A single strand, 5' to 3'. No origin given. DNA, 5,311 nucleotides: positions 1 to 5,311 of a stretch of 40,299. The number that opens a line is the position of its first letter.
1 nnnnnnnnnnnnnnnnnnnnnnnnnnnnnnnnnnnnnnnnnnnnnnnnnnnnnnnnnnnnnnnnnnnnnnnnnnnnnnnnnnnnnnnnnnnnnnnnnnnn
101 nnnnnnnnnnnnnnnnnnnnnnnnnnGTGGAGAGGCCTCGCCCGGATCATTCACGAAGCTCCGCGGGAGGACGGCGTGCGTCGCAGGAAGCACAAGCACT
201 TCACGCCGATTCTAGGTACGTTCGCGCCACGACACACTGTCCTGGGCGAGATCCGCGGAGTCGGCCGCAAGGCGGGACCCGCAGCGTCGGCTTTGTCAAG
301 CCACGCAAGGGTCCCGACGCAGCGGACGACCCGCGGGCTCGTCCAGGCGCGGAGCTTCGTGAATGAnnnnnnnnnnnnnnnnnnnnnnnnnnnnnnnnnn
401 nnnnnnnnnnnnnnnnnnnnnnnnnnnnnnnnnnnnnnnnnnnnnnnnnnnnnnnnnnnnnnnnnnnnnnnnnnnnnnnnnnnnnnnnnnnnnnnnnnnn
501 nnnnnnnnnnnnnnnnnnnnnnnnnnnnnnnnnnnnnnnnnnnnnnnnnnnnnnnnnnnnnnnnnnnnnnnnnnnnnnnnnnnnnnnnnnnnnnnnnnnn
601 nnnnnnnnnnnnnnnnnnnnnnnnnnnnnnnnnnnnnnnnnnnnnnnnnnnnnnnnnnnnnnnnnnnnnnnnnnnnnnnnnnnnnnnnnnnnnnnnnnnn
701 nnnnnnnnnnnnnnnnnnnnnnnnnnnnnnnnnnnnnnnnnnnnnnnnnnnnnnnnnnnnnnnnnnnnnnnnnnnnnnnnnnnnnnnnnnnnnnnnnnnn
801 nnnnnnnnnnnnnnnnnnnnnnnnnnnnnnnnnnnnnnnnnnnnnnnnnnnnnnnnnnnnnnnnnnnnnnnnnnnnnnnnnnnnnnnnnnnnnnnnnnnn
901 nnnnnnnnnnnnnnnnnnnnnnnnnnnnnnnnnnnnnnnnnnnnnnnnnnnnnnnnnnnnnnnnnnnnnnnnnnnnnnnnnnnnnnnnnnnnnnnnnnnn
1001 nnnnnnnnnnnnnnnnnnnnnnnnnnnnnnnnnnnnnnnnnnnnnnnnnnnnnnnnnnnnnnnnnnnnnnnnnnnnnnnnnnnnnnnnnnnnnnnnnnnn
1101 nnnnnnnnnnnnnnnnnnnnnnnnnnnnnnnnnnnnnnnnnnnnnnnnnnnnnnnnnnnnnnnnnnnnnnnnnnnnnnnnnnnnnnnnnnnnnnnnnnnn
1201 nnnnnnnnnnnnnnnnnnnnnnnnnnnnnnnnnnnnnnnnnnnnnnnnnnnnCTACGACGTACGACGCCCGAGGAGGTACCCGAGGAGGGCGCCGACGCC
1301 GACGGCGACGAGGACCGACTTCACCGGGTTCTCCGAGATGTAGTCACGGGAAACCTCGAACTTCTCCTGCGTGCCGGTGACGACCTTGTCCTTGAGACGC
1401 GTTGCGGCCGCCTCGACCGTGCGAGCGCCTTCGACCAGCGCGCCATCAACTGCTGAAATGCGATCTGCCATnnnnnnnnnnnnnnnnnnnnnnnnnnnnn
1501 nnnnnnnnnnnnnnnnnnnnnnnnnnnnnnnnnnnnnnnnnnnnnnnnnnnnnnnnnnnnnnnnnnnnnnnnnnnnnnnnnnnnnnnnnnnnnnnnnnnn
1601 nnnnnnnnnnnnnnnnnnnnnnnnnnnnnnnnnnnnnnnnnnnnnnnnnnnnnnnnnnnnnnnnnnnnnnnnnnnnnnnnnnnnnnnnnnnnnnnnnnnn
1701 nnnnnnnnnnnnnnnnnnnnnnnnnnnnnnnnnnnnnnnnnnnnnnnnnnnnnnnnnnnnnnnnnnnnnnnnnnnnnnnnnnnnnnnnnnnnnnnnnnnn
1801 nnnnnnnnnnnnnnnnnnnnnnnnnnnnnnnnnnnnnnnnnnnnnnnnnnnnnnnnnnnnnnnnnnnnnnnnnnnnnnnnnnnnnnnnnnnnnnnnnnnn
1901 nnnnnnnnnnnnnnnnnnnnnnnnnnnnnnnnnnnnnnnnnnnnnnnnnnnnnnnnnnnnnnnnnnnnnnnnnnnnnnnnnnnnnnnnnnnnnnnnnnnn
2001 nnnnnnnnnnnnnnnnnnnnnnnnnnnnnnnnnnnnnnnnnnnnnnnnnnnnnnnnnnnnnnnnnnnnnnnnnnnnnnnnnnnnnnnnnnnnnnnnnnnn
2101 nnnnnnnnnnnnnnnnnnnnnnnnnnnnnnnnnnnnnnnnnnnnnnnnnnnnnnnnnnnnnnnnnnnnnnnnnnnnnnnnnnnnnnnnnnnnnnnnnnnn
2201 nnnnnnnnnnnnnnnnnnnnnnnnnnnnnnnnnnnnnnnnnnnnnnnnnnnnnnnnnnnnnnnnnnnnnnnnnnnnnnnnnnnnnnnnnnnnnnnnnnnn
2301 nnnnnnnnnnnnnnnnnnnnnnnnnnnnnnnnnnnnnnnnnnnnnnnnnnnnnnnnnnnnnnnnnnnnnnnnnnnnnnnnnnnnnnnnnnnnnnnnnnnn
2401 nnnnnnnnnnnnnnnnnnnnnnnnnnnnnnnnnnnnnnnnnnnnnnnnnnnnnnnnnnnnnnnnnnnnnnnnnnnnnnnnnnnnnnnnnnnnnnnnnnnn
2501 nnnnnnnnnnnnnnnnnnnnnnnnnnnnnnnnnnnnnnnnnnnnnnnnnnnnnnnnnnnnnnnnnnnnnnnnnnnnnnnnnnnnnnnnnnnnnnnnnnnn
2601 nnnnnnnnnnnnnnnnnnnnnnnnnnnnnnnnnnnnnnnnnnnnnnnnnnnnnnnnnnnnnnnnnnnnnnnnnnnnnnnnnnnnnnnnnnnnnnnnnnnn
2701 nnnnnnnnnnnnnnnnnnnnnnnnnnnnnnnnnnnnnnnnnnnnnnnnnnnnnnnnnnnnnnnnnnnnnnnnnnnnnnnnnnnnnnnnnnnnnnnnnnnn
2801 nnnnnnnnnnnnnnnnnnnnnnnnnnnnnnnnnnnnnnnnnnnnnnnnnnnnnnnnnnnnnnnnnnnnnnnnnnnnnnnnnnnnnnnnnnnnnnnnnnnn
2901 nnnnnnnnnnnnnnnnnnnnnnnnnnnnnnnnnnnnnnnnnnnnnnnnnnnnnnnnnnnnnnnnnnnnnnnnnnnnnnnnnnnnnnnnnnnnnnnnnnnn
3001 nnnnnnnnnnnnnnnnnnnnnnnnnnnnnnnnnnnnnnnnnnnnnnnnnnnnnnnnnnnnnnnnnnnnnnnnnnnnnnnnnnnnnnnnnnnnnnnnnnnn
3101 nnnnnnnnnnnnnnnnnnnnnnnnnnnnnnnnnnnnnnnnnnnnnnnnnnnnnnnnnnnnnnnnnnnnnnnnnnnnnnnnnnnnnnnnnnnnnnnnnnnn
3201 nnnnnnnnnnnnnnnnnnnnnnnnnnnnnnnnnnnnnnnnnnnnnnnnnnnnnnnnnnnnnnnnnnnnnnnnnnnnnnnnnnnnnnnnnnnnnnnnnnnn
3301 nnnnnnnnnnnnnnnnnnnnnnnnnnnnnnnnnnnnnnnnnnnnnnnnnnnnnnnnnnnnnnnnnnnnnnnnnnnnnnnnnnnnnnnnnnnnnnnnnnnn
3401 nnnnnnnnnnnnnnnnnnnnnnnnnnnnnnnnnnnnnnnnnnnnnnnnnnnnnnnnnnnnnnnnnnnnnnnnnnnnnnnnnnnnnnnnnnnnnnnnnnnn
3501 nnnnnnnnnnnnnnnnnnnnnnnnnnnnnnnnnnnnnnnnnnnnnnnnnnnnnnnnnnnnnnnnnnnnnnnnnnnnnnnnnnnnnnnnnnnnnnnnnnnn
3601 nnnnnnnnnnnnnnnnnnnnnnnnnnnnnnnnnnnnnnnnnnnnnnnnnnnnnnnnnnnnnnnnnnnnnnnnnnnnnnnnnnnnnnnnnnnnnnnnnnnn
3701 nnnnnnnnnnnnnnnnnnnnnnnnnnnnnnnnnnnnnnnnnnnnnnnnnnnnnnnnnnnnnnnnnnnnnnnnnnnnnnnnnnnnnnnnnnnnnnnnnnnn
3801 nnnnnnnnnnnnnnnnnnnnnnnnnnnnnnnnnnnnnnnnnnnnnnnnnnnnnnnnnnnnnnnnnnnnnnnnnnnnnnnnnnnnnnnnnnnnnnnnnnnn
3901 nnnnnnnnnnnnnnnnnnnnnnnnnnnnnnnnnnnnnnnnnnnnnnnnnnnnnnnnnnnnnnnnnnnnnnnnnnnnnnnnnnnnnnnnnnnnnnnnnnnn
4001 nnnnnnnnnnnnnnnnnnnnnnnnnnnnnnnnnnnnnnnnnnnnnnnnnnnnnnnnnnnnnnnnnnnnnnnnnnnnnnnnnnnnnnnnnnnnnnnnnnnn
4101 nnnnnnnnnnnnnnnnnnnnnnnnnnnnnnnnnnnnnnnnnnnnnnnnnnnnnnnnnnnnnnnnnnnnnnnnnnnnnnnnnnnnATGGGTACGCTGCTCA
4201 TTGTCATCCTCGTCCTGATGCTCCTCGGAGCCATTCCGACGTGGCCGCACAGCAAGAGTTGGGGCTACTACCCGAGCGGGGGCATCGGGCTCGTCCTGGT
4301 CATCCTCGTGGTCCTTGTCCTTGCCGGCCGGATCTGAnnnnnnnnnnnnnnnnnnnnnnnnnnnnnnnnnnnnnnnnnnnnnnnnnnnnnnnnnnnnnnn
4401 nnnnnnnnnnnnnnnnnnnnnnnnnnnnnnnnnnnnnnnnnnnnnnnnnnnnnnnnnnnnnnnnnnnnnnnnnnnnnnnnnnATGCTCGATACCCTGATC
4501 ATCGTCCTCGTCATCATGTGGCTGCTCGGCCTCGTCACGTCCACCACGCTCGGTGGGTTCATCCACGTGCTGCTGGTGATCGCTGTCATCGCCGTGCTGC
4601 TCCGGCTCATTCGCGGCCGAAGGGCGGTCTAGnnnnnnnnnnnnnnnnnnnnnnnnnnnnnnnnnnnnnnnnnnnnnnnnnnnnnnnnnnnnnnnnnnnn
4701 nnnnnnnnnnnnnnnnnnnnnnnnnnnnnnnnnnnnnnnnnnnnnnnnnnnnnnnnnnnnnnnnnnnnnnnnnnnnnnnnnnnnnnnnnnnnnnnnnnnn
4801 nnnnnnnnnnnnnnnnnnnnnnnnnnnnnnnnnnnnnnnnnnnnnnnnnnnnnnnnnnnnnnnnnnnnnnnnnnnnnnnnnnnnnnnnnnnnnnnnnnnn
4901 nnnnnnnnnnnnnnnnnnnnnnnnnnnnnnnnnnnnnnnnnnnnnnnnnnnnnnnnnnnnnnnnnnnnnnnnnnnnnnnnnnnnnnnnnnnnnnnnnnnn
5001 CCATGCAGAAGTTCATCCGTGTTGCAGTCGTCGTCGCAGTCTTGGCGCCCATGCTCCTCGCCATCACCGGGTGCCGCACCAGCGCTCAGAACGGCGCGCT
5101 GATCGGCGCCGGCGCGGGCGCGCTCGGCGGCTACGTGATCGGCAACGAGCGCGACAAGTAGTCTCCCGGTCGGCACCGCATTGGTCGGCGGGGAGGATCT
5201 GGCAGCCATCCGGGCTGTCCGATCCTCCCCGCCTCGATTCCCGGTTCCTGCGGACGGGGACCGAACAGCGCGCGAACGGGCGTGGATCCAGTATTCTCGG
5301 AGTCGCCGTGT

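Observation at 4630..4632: Elements sit exactly on stop codons, with TA at the junctions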

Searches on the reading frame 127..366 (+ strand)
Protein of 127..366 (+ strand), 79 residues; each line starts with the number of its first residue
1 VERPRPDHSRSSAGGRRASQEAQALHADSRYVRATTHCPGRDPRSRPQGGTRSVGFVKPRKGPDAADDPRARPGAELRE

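Call 35: list_cluster_members(proteins=[window:127-366:+, window:176-376:+, window:4518-4868:+, window:4657-4854:+, window:4788-4997:-, window:37423-37668:+, window:37499-37849:-, window:39827-40177:+, window:39899-40225:-, window:39948-40148:-])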
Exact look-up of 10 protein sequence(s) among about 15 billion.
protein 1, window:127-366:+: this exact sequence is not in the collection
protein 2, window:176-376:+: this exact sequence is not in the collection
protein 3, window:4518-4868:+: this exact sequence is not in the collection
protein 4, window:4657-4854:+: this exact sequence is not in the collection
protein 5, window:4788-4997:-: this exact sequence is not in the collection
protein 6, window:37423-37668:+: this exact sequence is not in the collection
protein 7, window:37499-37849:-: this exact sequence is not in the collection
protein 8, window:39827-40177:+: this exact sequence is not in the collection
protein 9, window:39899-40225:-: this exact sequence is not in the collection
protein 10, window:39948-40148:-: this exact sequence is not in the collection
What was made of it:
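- Tried and rejected: None is on record (call 35).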

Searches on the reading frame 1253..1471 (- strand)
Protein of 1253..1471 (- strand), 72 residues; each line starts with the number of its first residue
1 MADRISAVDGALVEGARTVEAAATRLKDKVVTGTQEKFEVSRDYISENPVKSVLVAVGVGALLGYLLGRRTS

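Call 66: search_protein_families(library=pfam, proteins=[window:1253-1471:-], max_evalue=0.001)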
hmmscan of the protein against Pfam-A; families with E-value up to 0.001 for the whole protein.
window:1253-1471:- (72 aa): 1 family
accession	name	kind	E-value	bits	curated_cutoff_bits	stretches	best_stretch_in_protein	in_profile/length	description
PF19029.5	DUF883_C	-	2.2e-09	37.2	27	1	42-70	2-30/30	DUF883 C-terminal glycine zipper region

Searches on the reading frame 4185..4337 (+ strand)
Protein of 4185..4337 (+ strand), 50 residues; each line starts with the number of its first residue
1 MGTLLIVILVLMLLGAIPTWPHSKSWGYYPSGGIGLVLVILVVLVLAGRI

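Call 66: search_protein_families(library=pfam, proteins=[window:4185-4337:+], max_evalue=0.001)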
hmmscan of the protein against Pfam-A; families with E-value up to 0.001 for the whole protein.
window:4185-4337:+ (50 aa): 1 family
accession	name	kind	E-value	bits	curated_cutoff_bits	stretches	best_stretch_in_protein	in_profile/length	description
PF11752.14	DUF3309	-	4.4e-24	84.8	22.3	1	1-50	1-50/50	Protein of unknown function (DUF3309)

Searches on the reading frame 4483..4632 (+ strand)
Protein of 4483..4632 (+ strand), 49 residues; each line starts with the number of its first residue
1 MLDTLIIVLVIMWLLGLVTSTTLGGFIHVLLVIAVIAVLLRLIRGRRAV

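Call 21: search_protein_families(library=pfam, proteins=[window:4483-4632:+], max_evalue=0.01)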
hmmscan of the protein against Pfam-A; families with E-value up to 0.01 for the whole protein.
window:4483-4632:+ (49 aa): 1 family
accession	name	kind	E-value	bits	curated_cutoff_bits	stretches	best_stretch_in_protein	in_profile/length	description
PF18919.5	DUF5670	-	1.3e-13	51.2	23.5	1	1-44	1-43/43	Family of unknown function (DUF5670)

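Call 22: search_protein_families(library=ncbifam, proteins=[window:4483-4632:+], max_evalue=0.01)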
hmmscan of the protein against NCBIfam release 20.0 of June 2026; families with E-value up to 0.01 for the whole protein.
window:4483-4632:+ (49 aa): 1 family
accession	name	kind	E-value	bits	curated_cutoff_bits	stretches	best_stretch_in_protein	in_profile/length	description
NF033488.1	lmo0937_fam_TM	equivalog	1.5e-15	56.9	30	1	2-45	1-43/43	lmo0937 family membrane protein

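Call 80: find_homologous_proteins(query=window:4483-4632:+, max_evalue=0.00001)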
Query window:4483-4632:+ (49 aa): 1446 proteins with E <= 0.00001 among 1567 candidates; the best 120 are listed.
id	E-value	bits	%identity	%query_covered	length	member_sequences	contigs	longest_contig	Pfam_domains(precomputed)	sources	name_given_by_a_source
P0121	5.5e-18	80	100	100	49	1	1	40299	PF18919.6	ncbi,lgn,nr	ncbi:MAG: lmo0937 family membrane protein [Planctomycetes bacterium]|nr:lmo0937 family membrane prot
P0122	5.3e-14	68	81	98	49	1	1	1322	PF18919.6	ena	-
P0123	6.1e-14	68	84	100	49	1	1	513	PF18919.6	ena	-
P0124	1.8e-13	67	87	96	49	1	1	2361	PF18919.6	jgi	jgi:hypothetical protein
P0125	3.2e-13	66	73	98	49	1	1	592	PF18919.6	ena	-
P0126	3.9e-13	66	71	100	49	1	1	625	PF18919.6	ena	-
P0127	6.1e-13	65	79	59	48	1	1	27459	PF18919.6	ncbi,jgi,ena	jgi:hypothetical protein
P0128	8.0e-13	65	80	71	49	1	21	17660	PF18919.6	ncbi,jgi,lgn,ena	-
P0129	8.5e-13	65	77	96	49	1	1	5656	PF18919.6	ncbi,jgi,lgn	ncbi:MAG: lmo0937 family membrane protein [Candidatus Hydrogenedentales bacterium]|jgi:hypothetical 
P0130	9.2e-13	64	82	100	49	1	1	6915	PF18919.6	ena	-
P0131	1.0e-12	64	73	98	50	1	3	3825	PF18919.6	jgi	jgi:hypothetical protein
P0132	1.0e-12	64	75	57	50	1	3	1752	PF18919.6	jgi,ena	-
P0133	1.1e-12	64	71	100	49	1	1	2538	PF18919.6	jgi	-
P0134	1.2e-12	64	77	98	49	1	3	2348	PF18919.6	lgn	-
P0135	1.2e-12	64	81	96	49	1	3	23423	PF18919.6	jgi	jgi:hypothetical protein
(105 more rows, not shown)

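Call 82: find_encoding_contigs(protein=P0130, flank=1500, max_places=2)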
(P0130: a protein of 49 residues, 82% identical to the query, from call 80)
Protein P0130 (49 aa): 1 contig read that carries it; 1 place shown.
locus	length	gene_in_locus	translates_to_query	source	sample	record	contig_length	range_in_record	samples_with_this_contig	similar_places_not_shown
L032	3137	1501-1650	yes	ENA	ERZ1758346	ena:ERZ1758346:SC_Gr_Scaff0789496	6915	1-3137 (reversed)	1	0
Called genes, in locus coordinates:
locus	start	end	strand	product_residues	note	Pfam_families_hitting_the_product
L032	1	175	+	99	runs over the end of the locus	PF12732:YtxH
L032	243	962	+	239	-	PF04203:Sortase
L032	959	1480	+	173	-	-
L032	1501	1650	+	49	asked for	PF18919:DUF5670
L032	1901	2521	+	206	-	-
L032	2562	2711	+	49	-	PF18919:DUF5670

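Call 83: find_encoding_contigs(protein=P0124, flank=1500, max_places=2)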
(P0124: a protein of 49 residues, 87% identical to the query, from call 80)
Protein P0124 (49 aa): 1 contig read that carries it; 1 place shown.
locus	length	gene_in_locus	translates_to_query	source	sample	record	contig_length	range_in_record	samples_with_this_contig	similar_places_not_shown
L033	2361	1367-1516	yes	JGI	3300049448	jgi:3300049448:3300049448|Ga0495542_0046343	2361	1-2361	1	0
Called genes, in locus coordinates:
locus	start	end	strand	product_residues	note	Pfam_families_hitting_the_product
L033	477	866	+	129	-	-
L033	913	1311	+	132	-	-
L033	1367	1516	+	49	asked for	PF18919:DUF5670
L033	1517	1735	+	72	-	-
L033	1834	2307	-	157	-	-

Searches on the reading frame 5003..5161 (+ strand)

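Call 21: search_protein_families(library=pfam, proteins=[window:5003-5161:+], max_evalue=0.01)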
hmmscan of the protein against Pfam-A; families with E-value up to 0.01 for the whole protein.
window:5003-5161:+ (52 aa): 5 families
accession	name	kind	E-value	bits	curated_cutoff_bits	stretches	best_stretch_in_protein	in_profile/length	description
PF13488.11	Gly-zipper_Omp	-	2.9e-06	27.6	25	1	27-51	19-43/46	Glycine zipper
PF13441.11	Gly-zipper_YMGG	-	4.3e-06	26.8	28.9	1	20-48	19-44/45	YMGG-like Gly-zipper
PF13978.11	DUF4223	-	0.00012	22.3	27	1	1-23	1-22/54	Protein of unknown function (DUF4223)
PF05433.20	Rick_17kDa_Anti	-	0.0008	19.7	24.2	1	20-49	11-41/43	Glycine zipper 2TM domain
PF13436.11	Gly-zipper_OmpA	-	0.0053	17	27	1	27-45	24-42/44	Glycine-zipper domain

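Call 22: search_protein_families(library=ncbifam, proteins=[window:5003-5161:+], max_evalue=0.01)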
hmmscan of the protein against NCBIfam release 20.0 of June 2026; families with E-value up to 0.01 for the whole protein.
window:5003-5161:+ (52 aa): 2 families
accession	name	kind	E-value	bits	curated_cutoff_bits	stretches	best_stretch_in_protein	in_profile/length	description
NF053611.1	YiaD_Gzip_OmpA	equivalog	4.5e-05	23.3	175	1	6-52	27-73/206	YiaD family glycine zipper/OmpA-like lipoprotein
NF007830.1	PRK10540.1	equivalog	0.00033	20.5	98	1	7-47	10-49/72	osmotically-inducible lipoprotein OsmB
